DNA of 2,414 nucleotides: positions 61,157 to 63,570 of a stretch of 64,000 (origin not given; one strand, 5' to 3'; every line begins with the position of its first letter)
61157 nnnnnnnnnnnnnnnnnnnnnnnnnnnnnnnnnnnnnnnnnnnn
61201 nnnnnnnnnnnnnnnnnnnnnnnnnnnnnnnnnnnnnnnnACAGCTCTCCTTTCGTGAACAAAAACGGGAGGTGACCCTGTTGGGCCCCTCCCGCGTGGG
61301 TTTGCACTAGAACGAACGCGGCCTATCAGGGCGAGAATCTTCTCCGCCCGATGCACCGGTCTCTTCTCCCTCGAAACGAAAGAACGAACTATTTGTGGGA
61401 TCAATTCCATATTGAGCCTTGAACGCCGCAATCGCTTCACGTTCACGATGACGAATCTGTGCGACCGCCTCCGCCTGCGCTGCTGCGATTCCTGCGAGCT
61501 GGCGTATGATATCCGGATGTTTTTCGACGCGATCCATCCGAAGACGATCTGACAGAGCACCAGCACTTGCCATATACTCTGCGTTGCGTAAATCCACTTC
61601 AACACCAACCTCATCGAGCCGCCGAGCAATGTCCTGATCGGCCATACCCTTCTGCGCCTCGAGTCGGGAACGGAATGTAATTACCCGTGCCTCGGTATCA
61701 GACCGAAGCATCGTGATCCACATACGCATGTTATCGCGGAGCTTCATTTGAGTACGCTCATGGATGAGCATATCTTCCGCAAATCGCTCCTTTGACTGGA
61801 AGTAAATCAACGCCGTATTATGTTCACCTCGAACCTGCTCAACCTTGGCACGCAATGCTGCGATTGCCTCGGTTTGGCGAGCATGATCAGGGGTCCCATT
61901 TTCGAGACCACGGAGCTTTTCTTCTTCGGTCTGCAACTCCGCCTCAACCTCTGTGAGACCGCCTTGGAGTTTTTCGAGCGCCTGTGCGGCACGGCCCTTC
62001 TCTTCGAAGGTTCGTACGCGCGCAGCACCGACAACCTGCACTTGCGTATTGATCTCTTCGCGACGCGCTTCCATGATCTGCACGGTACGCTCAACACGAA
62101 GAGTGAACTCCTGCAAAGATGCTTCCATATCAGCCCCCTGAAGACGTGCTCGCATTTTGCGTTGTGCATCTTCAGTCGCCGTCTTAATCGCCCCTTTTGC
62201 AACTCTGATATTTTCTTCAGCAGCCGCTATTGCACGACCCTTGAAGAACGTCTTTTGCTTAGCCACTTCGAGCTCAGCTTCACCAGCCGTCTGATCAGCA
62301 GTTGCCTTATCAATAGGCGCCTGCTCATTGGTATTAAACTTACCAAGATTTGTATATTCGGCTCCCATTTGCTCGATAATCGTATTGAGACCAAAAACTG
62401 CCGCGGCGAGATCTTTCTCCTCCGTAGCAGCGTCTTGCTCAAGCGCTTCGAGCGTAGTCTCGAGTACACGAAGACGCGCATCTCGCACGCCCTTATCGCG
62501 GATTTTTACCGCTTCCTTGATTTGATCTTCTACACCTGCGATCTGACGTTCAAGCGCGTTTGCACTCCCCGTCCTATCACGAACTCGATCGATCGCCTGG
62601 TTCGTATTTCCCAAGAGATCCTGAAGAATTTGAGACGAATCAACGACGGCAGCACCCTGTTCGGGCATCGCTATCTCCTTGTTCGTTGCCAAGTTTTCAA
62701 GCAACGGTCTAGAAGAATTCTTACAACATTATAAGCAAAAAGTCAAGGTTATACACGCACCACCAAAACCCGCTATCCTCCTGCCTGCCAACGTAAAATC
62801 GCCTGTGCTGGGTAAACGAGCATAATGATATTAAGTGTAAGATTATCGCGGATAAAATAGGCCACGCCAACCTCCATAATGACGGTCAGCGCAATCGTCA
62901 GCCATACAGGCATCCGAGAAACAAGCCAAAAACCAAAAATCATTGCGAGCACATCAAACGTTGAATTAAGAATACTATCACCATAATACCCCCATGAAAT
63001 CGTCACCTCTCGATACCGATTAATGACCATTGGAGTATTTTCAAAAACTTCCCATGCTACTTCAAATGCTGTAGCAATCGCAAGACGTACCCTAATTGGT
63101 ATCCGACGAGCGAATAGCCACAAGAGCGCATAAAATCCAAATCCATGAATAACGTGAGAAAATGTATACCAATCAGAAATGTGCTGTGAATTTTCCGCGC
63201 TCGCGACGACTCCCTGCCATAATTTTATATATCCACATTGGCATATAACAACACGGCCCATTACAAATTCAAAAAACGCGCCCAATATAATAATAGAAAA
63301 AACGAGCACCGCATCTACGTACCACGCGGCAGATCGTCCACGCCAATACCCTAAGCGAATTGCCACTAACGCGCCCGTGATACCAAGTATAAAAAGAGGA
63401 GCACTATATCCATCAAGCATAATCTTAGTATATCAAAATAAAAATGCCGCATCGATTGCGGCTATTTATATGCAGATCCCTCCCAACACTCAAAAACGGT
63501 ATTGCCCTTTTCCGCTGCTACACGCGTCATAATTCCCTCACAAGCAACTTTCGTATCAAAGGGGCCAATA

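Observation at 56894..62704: Operon of uncharacterised proteins built around a classic-clade AAA ATPase and a 465-aa coiled-coil protein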

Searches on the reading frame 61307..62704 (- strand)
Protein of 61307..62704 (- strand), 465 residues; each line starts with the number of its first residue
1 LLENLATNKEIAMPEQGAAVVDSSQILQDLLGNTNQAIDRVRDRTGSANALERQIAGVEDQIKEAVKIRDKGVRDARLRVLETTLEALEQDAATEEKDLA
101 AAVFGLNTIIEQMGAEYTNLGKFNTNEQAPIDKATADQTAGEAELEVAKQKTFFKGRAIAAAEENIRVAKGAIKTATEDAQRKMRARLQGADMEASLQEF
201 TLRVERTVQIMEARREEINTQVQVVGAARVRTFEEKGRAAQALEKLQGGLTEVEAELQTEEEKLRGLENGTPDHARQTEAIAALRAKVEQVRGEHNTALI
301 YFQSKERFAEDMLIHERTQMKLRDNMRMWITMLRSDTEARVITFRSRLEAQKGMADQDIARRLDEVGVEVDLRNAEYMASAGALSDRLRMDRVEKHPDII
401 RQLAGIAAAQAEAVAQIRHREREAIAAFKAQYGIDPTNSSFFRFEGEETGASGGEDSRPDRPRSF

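Call 3: search_protein_families(library=pfam, proteins=[window:61307-62704:-], max_evalue=0.1)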
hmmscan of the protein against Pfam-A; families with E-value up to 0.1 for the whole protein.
window:61307-62704:- (465 aa): 1 family
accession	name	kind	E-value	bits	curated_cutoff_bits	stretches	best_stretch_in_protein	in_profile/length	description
PF01389.23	OmpA_membrane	-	0.084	13.1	21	0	85-205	21-145/180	OmpA-like transmembrane domain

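Call 4: search_protein_families(library=padloc, proteins=[window:61307-62704:-], max_evalue=0.1)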
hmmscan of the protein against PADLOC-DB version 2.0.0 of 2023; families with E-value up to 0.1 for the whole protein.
window:61307-62704:- (465 aa): 0 families

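Call 5: search_protein_families(library=ncbifam, proteins=[window:61307-62704:-], max_evalue=0.1)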
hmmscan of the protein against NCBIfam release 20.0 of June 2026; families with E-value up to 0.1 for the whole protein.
window:61307-62704:- (465 aa): 2 families
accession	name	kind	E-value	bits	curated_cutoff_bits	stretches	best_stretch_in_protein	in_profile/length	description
NF045487.1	ASRP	equivalog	0.0061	15.2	300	1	15-296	187-470/593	archaea-specific SMC-related protein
TIGR02168.1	SMC_prok_B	equivalog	0.0077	14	567.35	1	32-335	274-566/1181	chromosome segregation protein SMC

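Call 31: search_solved_structures(query=A2, max_evalue=1)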
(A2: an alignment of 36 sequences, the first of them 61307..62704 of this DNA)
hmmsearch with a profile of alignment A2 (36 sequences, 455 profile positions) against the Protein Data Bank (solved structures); distinct sequences matched with E-value up to 1: 5.
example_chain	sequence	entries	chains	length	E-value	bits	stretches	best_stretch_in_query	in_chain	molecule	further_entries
4zry_B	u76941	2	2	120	0.00075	21.7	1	192-261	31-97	Keratin, type II cytoskeletal 1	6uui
8bd7_W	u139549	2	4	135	0.0013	20.9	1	181-258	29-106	Intraflagellar transport particle protein IFT20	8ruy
6emw_D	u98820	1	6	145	0.0097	18.1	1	150-250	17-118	ATP-dependent Clp protease ATP-binding subunit ClpC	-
6jfv_B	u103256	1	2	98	0.043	15.9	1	191-259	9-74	Keratin, type II cytoskeletal 5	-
9ypi_A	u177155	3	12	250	0.84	11.7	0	76-107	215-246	Mangotoxin biosynthesis protein MboA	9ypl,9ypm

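Call 34: search_protein_families(library=pfam, alignment_id=A2, max_evalue=0.1)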
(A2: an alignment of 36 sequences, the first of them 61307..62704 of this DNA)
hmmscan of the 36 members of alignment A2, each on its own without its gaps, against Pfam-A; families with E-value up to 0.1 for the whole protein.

A. member 1, window:61307-62704:- (465 aa): 1 family
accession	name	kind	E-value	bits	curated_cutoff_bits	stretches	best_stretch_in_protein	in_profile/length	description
PF01389.23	OmpA_membrane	-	0.084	13.1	21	0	85-205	21-145/180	OmpA-like transmembrane domain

B. families by the number of members that match (of 36 scanned): 23 families
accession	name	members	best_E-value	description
PF11858.14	DUF3378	7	0.018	Domain of unknown function (DUF3378)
PF01983.22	CofC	6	9.6e-05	Guanylyl transferase CofC like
PF22373.2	MG491_central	6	0.012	Organelle protein MG491, central domain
PF12325.13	TMF_TATA_bd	4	0.00093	TATA element modulatory factor 1 TATA binding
PF18371.6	FAD_SOX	3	0.023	Flavin adenine dinucleotide (FAD)-dependent sulfhydryl oxidase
PF21211.3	FkbH_N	2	0.012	FkbH, N-terminal domain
PF04513.17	Baculo_PEP_C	2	0.015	Baculovirus polyhedron envelope protein, PEP, C terminus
PF16516.10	CC2-LZ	1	0.0025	Leucine zipper of domain CC2 of NEMO, NF-kappa-B essential modulator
PF05791.16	Bacillus_HBL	1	0.0028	Bacillus haemolytic enterotoxin (HBL)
PF05802.16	SctB2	1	0.0044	SPI-2 type 3 secretion system translocon protein SctB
PF15219.11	TEX12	1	0.0074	Testis-expressed 12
PF16535.10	T3SSipB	1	0.0082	Type III cell invasion protein SipB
PF11962.13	Peptidase_G2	1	0.012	Peptidase_G2, IMC autoproteolytic cleavage domain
PF24611.2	Spectrin_Anc-1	1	0.014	Nuclear anchorage protein 1, spectrin-like repeat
PF14712.11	Snapin_Pallidin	1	0.021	Snapin/Pallidin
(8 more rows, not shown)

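Call 39: find_homologous_proteins(query=window:61307-62704:-)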
Query window:61307-62704:- (465 aa): 119 proteins with E <= 0.001 among 8000 candidates.
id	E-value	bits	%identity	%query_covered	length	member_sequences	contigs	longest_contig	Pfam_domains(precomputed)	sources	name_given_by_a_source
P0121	1.2e-277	939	100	97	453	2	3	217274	-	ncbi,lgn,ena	-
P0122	3.0e-127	443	53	93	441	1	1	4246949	-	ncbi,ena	-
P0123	5.5e-127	443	53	94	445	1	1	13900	-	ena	-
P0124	8.7e-127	442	53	93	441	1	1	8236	-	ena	-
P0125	1.4e-126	441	52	93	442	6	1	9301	-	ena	-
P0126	3.2e-126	440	53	94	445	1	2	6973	-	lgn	-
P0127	1.6e-125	438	54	94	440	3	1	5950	-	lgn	-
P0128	6.0e-125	436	54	95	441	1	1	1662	-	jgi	-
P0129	8.5e-125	435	52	94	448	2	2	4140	-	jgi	-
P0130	2.5e-124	434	53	94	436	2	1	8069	-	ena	-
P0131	2.9e-124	434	53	94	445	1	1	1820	-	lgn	-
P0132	4.8e-124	433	53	93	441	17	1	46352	-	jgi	jgi:hypothetical protein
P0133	6.5e-124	432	54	92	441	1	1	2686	-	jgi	jgi:DNA repair exonuclease SbcCD ATPase subunit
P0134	8.7e-124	432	52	94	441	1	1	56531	-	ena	-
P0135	1.4e-123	431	53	95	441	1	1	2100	-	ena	-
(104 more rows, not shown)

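Call 48: predict_structure(alignment_id=A8)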
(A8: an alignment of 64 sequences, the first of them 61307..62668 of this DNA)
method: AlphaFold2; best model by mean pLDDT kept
length: 453 residues; sequences in the alignment: 64
mean_pLDDT: 77.0   pTM: 0.50
mean pLDDT of the five models: 77.0, 75.1, 70.9, 67.6, 63.0
residues with pLDDT >= 90: 119; 70-90: 208; 50-70: 88; < 50: 38
segments of 3 or more residues with pLDDT < 50: 1-10, 428-453
pLDDT, mean of each block of 10 residues (from residue 1): 40 60 70 55 67 76 72 64 73 80 84 92 94 91 90 93 92 87 87 89 87 88 90 94 94 90 93 94 89 85 81 85 86 83 79 76 72 60 56 60 72 74 57 34 36 38
secondary structure, 60 per line:
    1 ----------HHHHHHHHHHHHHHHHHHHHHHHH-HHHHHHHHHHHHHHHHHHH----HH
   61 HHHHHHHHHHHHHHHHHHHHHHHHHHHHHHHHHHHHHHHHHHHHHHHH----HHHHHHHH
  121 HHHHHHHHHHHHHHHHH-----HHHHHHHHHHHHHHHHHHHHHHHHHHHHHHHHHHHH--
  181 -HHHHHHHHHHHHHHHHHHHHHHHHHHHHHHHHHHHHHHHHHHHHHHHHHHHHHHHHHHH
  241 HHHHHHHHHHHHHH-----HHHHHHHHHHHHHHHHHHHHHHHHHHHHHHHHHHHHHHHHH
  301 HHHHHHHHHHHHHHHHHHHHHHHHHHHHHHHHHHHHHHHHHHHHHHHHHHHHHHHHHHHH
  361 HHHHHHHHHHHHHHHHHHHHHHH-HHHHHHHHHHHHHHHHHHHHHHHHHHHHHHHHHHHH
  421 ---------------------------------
elements in order: H11-34 H36-54 H59-108 H113-137 H143-178 H182-254 H260-383 H385-420
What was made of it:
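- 61307..62668 (-): Gene A: 453-aa all-helical bundle protein (the ORF extends to TTG at 62704, giving 465 aa). The most conserved stretch is residues ~280-345. Conserved motif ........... at 61373-61411, followed by a disordered C-terminal tail. AF2 gives pLDDT 77 and eight helices (call 48).
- On ESCRT-III / PspA / Vipp1 superfamily (for A): The AF2 model has pLDDT 77 (call 48).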

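Call 50: fold_search(model_id=the predicted structure, library=pdb)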
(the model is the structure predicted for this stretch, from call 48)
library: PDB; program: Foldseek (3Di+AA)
matches with E <= 10: 715; with E <= 0.001: 0
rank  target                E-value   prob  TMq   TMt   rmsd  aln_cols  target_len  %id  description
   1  9mg8_B                1.7e-02  0.85  0.17  0.20  43.4       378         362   18  Crystal Structure of b-iTHR-110 (released 2025-12-17)
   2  9mg8_A                4.1e-02  0.69  0.14  0.17  43.7       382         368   16  Crystal Structure of b-iTHR-110 (released 2025-12-17)
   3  4ayx                  5.0e-02  0.77  0.17  0.14  34.7       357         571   10  STRUCTURE OF THE HUMAN MITOCHONDRIAL ABC TRANSPORTER, ABCB10 (ROD FORM B) (released 2012-07-11)
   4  4ayt                  6.3e-02  0.69  0.17  0.14  35.5       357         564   11  STRUCTURE OF THE HUMAN MITOCHONDRIAL ABC TRANSPORTER, ABCB10 (released 2012-07-11)
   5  8iyj_V7               7.6e-02  0.99  0.29  0.38  24.3       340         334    9  Cryo-EM structure of the 48-nm repeat doublet microtubule from mouse sperm (released 2023-07-05)
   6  3zdq                  8.8e-02  0.66  0.17  0.14  35.1       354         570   10  STRUCTURE OF THE HUMAN MITOCHONDRIAL ABC TRANSPORTER, ABCB10 (NUCLEOTIDE-FREE FORM) (released 2013-01-23)
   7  7zr1_D                8.8e-02  0.18  0.11  0.07  66.0       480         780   16  Chaetomium thermophilum Mre11-Rad50-Nbs1 complex bound to ATPyS (composite structure) (released 2023-01-11)
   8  8to0_Ad               9.7e-02  0.85  0.24  0.31  26.8       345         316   12  48-nm repeating structure of doublets from mouse sperm flagella (released 2023-11-01)
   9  6z6o_C                1.1e-01  1.00  0.25  0.21   7.7       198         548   14  HDAC-TC (released 2021-02-17)
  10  6z6f_C                1.2e-01  0.97  0.23  0.20   7.4       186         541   12  HDAC-PC (released 2021-02-17)
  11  9d01                  1.2e-01  0.63  0.17  0.20  43.4       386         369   13  Crystal Structure of a-iTHR-201 (released 2025-12-10)
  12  8fbj                  1.2e-01  0.44  0.13  0.19  43.2       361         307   14  Improving the secretion of designed protein assemblies through negative design of cryptic transmembrane domains (released 2023-03-22)
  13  6ek4_A                1.2e-01  0.35  0.14  0.17  22.0       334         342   11  PaxB from Photorhabdus luminescens (released 2018-05-16)
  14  7y49                  1.3e-01  0.77  0.19  0.16  33.6       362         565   12  Cryo-EM Structure of apo mitochondrial ABC transporter ABCB10 from Biortus (released 2023-04-19)
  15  2ch7_B                1.7e-01  0.41  0.15  0.21  57.4       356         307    9  Crystal structure of the cytoplasmic domain of a bacterial chemoreceptor from Thermotoga maritima (released 2006-04-18)
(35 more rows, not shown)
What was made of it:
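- A gives weak, non-significant hits to HBL, SipB and SctB in Pfam (call 34) and to AhlC, MakA, YaxA and PaxB in Foldseek (call 50).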

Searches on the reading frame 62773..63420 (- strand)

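Call 3: search_protein_families(library=pfam, proteins=[window:62773-63420:-], max_evalue=0.1)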
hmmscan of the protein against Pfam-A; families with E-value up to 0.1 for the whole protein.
window:62773-63420:- (215 aa): 1 family
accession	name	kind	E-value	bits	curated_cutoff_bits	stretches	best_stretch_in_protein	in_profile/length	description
PF10755.14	DUF2585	-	2.3e-73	245.8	25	1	52-214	2-164/164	Protein of unknown function (DUF2585)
